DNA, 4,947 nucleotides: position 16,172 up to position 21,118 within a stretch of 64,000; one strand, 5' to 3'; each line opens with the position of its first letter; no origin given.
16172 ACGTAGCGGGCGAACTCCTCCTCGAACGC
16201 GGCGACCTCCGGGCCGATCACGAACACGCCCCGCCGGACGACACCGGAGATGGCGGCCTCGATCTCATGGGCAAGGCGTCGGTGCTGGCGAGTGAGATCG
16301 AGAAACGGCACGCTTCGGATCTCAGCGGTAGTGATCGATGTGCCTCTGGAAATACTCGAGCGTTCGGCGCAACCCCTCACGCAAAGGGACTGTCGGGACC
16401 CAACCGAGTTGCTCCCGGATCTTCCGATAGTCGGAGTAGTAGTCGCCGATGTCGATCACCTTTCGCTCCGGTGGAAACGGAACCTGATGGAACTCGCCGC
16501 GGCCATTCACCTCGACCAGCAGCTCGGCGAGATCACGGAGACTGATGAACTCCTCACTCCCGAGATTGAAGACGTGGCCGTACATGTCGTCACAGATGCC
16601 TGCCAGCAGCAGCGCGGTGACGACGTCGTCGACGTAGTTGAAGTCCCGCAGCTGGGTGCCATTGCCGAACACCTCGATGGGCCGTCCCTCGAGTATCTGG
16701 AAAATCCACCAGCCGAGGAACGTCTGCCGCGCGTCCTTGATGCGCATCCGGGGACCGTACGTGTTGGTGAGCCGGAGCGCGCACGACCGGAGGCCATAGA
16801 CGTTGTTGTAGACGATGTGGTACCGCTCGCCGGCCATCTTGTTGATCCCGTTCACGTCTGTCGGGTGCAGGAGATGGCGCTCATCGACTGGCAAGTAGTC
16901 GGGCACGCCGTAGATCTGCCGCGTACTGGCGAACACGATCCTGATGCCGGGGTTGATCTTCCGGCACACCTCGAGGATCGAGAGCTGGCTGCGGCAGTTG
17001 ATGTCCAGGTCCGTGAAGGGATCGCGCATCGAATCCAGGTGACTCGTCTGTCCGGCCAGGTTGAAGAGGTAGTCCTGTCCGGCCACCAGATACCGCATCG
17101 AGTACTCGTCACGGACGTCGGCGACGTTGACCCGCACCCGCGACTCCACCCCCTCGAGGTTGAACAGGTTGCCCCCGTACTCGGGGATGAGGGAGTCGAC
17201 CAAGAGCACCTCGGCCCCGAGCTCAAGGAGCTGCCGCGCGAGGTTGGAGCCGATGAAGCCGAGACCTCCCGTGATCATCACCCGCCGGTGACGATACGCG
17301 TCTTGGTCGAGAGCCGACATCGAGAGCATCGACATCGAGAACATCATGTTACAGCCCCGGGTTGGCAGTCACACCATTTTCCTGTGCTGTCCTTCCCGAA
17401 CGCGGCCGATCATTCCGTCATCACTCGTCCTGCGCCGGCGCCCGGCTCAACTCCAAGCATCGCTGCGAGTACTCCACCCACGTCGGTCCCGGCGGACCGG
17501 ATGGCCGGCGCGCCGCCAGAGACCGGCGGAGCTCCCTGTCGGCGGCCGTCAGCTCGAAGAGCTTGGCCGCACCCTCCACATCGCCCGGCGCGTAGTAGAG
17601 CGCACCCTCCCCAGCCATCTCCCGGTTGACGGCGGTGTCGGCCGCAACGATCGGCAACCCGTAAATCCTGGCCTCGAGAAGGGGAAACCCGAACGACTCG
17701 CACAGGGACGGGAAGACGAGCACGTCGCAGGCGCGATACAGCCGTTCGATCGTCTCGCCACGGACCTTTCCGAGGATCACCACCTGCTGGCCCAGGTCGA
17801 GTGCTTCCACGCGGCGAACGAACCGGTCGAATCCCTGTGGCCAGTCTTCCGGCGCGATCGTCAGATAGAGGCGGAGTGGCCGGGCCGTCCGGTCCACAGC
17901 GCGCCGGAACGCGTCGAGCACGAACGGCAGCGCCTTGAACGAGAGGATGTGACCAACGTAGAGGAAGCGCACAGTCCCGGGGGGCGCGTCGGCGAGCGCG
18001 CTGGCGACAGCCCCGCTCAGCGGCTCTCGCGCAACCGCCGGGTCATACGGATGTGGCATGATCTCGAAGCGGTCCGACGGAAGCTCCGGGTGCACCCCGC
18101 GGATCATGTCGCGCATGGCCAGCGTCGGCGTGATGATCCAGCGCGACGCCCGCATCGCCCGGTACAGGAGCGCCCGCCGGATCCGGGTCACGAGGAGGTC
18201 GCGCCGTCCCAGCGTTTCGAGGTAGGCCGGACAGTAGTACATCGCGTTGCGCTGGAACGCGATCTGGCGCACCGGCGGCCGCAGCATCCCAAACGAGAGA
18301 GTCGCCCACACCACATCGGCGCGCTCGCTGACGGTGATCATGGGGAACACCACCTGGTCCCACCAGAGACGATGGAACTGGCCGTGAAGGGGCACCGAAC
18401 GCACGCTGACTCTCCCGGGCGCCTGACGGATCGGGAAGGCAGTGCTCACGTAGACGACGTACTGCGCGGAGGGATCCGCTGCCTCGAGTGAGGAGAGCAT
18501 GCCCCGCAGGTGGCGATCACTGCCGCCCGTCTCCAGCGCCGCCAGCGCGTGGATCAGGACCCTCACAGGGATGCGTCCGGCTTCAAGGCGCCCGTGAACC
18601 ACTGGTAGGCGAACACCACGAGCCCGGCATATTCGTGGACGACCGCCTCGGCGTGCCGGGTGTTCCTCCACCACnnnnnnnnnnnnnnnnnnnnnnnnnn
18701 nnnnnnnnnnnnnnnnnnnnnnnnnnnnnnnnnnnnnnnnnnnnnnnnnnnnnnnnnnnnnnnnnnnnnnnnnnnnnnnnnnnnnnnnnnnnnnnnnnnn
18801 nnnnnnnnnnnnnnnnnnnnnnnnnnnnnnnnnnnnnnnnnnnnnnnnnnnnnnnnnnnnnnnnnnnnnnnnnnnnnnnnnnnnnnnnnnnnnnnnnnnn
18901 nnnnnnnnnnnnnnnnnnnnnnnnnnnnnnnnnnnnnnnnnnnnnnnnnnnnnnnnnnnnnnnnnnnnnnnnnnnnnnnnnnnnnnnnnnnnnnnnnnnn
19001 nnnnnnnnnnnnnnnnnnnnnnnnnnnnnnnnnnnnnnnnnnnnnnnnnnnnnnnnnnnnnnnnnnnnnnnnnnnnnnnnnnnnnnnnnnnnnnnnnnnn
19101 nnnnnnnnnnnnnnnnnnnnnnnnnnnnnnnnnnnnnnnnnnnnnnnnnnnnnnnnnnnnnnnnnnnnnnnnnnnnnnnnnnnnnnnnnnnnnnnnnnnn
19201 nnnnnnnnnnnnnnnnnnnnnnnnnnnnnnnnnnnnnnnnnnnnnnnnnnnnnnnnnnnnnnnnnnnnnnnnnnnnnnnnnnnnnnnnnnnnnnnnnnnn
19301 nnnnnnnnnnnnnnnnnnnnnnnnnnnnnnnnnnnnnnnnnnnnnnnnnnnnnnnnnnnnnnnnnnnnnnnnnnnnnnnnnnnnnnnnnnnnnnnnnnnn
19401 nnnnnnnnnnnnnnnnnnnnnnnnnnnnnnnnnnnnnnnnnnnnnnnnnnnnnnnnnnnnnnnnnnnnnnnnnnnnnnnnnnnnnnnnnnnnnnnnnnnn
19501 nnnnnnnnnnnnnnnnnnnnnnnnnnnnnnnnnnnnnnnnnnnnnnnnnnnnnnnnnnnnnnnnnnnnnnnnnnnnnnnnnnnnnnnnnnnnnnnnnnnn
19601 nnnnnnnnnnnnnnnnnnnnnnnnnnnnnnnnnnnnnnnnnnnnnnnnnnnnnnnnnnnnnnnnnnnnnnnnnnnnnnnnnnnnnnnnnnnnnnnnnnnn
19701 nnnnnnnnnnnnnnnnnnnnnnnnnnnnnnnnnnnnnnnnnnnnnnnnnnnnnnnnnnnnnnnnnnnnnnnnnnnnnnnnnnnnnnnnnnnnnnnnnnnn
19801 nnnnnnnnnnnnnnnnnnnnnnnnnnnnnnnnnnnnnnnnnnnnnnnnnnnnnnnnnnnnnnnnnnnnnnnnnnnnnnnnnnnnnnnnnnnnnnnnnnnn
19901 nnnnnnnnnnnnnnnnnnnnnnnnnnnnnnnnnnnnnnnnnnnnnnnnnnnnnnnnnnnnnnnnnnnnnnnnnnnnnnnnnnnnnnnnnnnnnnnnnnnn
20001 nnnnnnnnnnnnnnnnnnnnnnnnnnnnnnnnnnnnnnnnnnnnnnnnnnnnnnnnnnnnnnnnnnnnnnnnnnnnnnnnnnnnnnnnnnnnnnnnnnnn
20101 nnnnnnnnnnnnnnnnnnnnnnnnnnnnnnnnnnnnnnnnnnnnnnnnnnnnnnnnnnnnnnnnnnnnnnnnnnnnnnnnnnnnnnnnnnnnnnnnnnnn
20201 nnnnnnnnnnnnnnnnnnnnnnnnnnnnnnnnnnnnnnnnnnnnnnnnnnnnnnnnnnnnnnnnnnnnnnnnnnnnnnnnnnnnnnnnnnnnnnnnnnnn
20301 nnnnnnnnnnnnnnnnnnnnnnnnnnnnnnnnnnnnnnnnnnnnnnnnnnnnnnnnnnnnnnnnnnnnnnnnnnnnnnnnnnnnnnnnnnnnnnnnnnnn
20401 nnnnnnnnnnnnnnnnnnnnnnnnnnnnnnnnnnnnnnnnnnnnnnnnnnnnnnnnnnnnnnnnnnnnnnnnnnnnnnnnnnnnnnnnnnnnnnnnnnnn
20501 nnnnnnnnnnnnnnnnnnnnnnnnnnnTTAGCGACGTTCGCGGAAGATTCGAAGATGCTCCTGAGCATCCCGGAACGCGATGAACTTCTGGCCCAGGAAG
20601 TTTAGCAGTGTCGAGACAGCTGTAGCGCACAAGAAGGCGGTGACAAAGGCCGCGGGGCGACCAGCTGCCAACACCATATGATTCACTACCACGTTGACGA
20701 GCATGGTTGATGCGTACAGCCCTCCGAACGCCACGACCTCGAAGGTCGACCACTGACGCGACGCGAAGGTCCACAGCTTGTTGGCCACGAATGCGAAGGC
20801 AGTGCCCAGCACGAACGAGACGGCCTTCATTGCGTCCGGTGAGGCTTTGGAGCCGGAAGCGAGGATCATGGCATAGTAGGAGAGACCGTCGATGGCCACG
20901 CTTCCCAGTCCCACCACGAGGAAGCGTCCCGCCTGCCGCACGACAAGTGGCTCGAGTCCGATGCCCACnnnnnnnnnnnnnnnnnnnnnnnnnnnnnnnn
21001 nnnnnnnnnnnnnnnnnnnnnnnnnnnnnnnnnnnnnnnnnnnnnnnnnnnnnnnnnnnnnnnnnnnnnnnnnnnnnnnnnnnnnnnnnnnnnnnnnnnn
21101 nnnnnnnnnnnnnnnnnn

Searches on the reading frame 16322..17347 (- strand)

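Call 31: search_protein_families(library=pfam, proteins=[window:16322-17347:-], max_evalue=0.00001)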
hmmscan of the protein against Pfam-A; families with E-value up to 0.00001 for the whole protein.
window:16322-17347:- (341 aa): 4 families
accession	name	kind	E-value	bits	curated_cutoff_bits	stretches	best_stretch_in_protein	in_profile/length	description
PF01370.27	Epimerase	-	1.5e-45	155.9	20.9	1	23-263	1-240/240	NAD dependent epimerase/dehydratase family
PF16363.11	GDP_Man_Dehyd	-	3.3e-42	145.6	27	1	24-329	1-332/332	GDP-mannose 4,6 dehydratase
PF01073.25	3Beta_HSD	-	8.1e-10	38.6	22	1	25-249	2-228/280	3-beta hydroxysteroid dehydrogenase/isomerase family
PF04321.23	RmlD_sub_bind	-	3.7e-06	26.7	27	1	22-176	2-135/287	RmlD substrate binding domain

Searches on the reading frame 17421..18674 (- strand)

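Call 31: search_protein_families(library=pfam, proteins=[window:17421-18674:-], max_evalue=0.00001)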
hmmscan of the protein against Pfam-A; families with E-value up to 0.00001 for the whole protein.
window:17421-18674:- (417 aa): 2 families
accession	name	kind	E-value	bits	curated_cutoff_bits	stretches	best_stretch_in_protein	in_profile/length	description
PF00534.26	Glycos_transf_1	-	3.5e-19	69.4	26.4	1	235-387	16-166/172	Glycosyl transferases group 1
PF13692.12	Glyco_trans_1_4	-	1.9e-18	67.5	27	1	236-371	3-134/142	Glycosyl transferases group 1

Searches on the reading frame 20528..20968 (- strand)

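Call 31: search_protein_families(library=pfam, proteins=[window:20528-20968:-], max_evalue=0.00001)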
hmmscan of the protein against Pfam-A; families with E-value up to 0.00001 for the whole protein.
window:20528-20968:- (146 aa): 1 family
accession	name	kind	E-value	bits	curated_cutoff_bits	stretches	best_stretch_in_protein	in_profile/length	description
PF04138.20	GtrA_DPMS_TM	-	7.7e-13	49.1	26.1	1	15-132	1-117/117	GtrA/DPMS, transmembrane domain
